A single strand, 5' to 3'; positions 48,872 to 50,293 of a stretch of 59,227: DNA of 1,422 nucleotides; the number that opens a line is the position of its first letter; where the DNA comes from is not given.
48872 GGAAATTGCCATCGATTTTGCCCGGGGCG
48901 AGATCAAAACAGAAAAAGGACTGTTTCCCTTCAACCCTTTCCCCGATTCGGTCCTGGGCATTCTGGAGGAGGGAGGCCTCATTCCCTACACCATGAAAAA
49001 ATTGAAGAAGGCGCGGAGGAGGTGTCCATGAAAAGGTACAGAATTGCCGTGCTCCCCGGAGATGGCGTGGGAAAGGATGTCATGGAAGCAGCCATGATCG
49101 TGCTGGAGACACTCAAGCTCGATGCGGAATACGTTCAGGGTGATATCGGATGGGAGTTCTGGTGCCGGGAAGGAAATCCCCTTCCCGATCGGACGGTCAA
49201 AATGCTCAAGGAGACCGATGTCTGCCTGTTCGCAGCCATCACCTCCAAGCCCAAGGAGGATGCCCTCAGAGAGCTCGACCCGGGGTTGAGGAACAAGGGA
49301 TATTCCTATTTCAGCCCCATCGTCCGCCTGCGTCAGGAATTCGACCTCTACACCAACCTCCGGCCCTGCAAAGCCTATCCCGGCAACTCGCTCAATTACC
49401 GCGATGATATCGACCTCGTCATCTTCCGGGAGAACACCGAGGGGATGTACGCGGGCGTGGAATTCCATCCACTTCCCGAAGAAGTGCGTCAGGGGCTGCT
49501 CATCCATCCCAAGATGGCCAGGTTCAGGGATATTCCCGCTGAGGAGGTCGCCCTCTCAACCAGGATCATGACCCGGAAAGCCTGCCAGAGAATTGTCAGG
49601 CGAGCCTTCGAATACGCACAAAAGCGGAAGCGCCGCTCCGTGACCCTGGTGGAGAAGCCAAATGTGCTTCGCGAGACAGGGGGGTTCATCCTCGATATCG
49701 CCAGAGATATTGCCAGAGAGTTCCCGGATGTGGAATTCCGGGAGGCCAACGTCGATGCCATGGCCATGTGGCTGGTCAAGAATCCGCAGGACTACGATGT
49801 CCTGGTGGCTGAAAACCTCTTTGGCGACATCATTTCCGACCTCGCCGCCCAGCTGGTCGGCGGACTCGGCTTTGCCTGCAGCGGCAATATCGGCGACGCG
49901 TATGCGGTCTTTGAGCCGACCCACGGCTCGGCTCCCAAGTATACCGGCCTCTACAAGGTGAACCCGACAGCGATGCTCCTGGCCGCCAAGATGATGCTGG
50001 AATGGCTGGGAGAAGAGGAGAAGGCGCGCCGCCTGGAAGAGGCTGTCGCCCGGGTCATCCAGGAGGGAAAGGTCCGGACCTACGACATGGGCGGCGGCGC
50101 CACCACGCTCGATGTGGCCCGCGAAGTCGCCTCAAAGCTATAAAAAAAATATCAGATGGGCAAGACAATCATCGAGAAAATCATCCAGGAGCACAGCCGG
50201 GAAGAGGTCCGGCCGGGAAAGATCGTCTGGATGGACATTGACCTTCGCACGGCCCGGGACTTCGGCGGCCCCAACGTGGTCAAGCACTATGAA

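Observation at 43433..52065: Translationally coupled nine-gene cluster: two-step citrate-cleavage-like enzymes + two split aconitase-family dehydratases + ICDH-family dehydrogenase + HD hydrolase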

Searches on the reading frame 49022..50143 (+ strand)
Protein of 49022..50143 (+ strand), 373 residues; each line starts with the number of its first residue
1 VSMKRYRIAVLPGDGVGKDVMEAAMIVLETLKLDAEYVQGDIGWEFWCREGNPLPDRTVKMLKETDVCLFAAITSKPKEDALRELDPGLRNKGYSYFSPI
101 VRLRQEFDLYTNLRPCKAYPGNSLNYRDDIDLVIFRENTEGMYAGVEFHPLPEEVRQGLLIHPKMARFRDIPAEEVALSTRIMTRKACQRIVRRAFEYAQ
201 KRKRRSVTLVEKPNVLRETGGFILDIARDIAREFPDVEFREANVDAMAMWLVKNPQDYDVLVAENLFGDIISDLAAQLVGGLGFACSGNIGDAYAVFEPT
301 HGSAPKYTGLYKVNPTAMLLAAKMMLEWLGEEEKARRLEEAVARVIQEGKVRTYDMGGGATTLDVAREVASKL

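Call 3: search_protein_families(library=pfam, proteins=[window:49022-50143:+])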
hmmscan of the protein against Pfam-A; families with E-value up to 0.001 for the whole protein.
window:49022-50143:+ (373 aa): 1 family
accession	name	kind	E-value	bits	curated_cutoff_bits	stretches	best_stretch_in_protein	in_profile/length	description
PF00180.25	Iso_dh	-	4.5e-92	309.4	27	1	8-364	2-343/348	Isocitrate/isopropylmalate dehydrogenase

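Call 4: search_protein_families(library=ncbifam, proteins=[window:49022-50143:+])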
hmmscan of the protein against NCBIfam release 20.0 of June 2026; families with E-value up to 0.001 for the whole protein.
window:49022-50143:+ (373 aa): 16 families
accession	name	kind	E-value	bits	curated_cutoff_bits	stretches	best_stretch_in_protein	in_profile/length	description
NF040626.1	AksF2_Meth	equivalog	1.3e-106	356.7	540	2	173-373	130-330/333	homoisocitrate dehydrogenase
TIGR02088.1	LEU3_arch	subfamily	3.4e-101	338.7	409.8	2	174-370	131-324/324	isopropylmalate/isohomocitrate dehydrogenases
NF006529.0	PRK08997.1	equivalog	2.4e-90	302.9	510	2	175-373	137-335/335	isocitrate dehydrogenase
NF040619.1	AksF_Meth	equivalog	3.6e-90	302.5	500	2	173-369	146-343/343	homoisocitrate dehydrogenase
NF002898.0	PRK03437.1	equivalog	2.3e-85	286.9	393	1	4-370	3-342/347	3-isopropylmalate dehydrogenase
NF006673.0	PRK09222.1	equivalog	3e-79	267.2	509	2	174-356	137-318/482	NADP-dependent isocitrate dehydrogenase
TIGR00175.1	mito_nad_idh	equivalog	4.5e-77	259.4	432.4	1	5-373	3-334/334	isocitrate dehydrogenase (NAD(+))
TIGR02089.1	TTC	equivalog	1.7e-76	257.4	470.4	1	3-372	1-351/352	tartrate dehydrogenase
TIGR00169.1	leuB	equivalog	1.9e-69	234.4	353.2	1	7-372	1-348/349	3-isopropylmalate dehydrogenase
NF006048.0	PRK08194.1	equivalog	1.7e-66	224.7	501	1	3-373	1-349/352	tartrate dehydrogenase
TIGR02924.1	ICDH_alpha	equivalog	1.1e-63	216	561.35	2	175-356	134-314/473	isocitrate dehydrogenase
NF040855.1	iso_homocit_dh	equivalog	2.2e-61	208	680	1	6-371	2-317/345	isocitrate--homoisocitrate dehydrogenase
TIGR00183.1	prok_nadp_idh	equivalog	3.9e-60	203.8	567.3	2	244-357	282-394/417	isocitrate dehydrogenase (NADP(+))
NF005425.0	PRK07006.1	equivalog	2.2e-55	188.1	490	1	8-357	29-394/416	NADP-dependent isocitrate dehydrogenase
NF005610.0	PRK07362.1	equivalog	4.4e-50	170.7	585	2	252-356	347-450/474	NADP-dependent isocitrate dehydrogenase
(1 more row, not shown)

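Call 19: search_solved_structures(query=window:49028-50143:+, max_evalue=1e-20)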
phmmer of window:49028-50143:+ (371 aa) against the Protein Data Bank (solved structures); distinct sequences matched with E-value up to 1e-20: 79 (the best 60 are shown).
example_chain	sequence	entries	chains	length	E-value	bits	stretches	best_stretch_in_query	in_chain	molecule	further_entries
3asj_A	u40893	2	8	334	9e-75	255.2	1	173-363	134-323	Homoisocitrate dehydrogenase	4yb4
1x0l_A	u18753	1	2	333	1.2e-74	254.9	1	173-363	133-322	Homoisocitrate dehydrogenase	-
6lky_A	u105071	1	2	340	1.3e-73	251.4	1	4-355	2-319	Putative isocitrate dehydrogenase, NAD-dependent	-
3ah3_A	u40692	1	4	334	4.8e-73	249.5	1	173-363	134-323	Homoisocitrate dehydrogenase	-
6ltf_A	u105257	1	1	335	9.6e-72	245.3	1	5-371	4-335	Isocitrate dehydrogenase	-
6m3s_A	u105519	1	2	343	1e-71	245.2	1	5-371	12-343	Isocitrate dehydrogenase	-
8grb_B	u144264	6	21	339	2e-57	198.2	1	173-369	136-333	Isocitrate dehydrogenase [NAD] subunit alpha, mitochondrial | Human IDH3 alpha subunit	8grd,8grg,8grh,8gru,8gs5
5gre_A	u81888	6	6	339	2.4e-57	197.9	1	172-369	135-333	Isocitrate dehydrogenase [NAD] subunit alpha, mitochondrial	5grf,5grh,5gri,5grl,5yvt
6kde_A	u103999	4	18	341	2.5e-57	197.9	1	172-369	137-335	Isocitrate dehydrogenase [NAD] subunit alpha, mitochondrial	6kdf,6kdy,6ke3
6l57_A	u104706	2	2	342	2.5e-57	197.8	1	172-369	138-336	Isocitrate dehydrogenase [NAD] subunit alpha, mitochondrial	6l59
7ce3_A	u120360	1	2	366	3.6e-57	197.3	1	173-369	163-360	Isocitrate dehydrogenase [NAD] subunit alpha, mitochondrial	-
3u1h_A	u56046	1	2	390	3.9e-57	197.2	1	4-355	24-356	3-isopropylmalate dehydrogenase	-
2d1c_A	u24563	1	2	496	1.9e-56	195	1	173-356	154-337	Isocitrate dehydrogenase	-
1wpw_A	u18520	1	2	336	2e-56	194.9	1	166-371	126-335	3-isopropylmalate dehydrogenase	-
3ty3_A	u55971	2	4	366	3.6e-53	184.2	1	3-366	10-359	Probable homoisocitrate dehydrogenase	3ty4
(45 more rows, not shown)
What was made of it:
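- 49028..50143 (+): Beta-decarboxylating dehydrogenase of a distinct clade (SPIV loop and a 15-aa insertion). Equidistant from T. thermophilus HICDH (255 bits) and NAD-IDH (251 bits); IPMDH scores 197 or less (call 19).
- The dehydrogenase groups with ICDH/HICDH rather than IPMDH (call 19). The best single PDB hit of the dehydrogenase is T. thermophilus homoisocitrate dehydrogenase (call 19). The dehydrogenase groups with enzymes that act on tricarboxylates (call 19).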

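Call 34: search_solved_structures(query=window:49028-50143:+, max_evalue=1e-60, show_alignments=5)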
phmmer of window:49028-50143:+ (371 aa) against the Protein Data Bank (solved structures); distinct sequences matched with E-value up to 1e-60: 6.
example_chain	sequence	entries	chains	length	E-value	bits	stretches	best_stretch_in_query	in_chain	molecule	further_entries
3asj_A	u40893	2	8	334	9e-75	255.2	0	173-363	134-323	Homoisocitrate dehydrogenase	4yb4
1x0l_A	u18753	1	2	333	1.2e-74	254.9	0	173-363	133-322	Homoisocitrate dehydrogenase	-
6lky_A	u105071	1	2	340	1.3e-73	251.4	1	4-355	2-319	Putative isocitrate dehydrogenase, NAD-dependent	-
3ah3_A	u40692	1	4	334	4.8e-73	249.5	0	173-363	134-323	Homoisocitrate dehydrogenase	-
6ltf_A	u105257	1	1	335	9.6e-72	245.3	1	5-371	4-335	Isocitrate dehydrogenase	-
6m3s_A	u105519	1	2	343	1e-71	245.2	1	5-371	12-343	Isocitrate dehydrogenase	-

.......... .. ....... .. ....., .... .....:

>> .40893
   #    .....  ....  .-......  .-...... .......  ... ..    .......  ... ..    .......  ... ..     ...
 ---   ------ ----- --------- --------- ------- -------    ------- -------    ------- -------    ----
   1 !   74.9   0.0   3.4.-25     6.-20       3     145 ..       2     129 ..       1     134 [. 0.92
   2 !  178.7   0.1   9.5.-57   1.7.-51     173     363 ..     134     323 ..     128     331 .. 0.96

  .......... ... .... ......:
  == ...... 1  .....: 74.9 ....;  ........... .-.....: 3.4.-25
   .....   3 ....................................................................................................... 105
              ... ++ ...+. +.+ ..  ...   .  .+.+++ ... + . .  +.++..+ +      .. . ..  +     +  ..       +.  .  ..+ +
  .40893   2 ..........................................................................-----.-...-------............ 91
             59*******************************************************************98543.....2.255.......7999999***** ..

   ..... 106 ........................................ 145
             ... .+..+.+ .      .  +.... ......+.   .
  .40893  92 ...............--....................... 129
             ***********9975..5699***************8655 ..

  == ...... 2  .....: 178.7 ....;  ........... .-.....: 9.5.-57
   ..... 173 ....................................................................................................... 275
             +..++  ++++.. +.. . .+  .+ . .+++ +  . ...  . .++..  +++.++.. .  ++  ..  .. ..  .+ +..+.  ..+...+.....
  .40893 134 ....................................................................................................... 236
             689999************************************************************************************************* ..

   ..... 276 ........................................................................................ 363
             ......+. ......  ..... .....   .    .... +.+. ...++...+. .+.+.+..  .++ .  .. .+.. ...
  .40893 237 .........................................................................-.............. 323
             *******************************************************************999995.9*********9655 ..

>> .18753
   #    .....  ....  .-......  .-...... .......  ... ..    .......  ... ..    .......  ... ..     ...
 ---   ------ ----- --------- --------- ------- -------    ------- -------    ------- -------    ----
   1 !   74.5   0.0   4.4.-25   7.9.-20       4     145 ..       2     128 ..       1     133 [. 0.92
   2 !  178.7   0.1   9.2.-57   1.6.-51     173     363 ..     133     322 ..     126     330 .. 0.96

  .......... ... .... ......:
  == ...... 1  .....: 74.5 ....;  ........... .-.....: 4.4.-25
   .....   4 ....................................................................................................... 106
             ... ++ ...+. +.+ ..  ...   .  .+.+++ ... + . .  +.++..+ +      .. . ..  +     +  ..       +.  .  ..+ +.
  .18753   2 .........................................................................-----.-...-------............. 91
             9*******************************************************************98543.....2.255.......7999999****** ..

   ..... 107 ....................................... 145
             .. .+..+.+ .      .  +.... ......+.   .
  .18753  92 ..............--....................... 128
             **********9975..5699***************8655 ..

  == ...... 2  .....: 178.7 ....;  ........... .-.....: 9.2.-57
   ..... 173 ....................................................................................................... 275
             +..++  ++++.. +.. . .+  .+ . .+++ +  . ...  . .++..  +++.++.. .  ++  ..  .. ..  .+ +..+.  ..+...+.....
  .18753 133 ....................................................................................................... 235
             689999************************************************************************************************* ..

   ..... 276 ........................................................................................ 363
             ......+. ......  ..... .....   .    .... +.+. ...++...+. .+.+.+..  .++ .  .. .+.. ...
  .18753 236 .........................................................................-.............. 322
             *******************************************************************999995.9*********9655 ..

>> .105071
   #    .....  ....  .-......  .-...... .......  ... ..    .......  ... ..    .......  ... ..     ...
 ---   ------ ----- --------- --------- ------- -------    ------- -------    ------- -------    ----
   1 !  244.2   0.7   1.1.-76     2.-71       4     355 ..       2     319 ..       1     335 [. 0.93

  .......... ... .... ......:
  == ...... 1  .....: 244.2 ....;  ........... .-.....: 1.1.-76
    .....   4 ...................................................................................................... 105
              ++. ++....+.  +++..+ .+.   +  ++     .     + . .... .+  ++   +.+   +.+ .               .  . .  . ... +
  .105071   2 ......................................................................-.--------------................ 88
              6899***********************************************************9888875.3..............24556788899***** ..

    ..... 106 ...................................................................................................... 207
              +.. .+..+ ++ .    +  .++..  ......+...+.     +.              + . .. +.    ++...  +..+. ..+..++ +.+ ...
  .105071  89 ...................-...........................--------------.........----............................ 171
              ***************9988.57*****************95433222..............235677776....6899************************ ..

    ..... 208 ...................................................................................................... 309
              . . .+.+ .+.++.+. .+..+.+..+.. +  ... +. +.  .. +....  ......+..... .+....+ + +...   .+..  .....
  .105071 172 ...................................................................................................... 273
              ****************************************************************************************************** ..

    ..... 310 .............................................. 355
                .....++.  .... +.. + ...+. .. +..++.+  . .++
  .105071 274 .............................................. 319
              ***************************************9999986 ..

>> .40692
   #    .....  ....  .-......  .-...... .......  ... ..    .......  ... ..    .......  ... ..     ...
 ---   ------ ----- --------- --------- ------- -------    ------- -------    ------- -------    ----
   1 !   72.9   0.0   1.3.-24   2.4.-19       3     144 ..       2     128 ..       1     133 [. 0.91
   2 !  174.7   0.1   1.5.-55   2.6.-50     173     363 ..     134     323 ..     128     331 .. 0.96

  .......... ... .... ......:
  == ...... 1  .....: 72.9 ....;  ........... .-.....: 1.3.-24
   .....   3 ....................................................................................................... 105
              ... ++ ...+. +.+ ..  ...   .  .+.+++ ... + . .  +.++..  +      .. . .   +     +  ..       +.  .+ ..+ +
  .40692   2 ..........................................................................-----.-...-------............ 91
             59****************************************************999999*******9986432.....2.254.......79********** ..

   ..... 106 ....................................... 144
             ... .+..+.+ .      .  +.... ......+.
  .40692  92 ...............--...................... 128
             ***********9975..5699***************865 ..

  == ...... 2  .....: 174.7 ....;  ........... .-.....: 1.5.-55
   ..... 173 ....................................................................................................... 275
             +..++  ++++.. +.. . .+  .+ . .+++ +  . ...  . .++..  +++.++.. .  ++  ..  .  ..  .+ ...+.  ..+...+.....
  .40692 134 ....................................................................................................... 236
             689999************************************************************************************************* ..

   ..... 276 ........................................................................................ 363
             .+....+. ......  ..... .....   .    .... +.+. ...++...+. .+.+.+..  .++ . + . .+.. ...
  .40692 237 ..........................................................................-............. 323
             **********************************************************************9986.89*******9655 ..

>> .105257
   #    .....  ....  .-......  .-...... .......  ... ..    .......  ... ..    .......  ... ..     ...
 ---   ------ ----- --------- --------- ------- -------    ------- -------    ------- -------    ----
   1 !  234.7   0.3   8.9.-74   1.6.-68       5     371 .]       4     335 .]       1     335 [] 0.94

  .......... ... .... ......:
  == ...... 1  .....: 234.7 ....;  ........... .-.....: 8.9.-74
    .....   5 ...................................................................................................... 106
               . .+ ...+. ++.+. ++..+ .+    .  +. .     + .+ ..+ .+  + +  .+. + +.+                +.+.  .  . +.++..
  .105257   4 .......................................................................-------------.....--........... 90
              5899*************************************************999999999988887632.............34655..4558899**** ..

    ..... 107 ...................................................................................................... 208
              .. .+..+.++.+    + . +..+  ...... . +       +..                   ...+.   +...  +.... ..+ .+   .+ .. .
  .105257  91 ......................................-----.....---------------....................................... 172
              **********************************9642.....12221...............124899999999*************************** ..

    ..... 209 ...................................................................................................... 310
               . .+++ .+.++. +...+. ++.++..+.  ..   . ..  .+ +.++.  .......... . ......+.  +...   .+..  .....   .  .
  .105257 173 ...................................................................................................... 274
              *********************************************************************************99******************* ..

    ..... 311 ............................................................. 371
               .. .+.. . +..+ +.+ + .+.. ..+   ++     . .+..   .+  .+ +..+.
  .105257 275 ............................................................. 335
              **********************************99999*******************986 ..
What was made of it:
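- The dehydrogenase lacks the Asn115 equivalent of isocitrate dehydrogenases (call 34).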
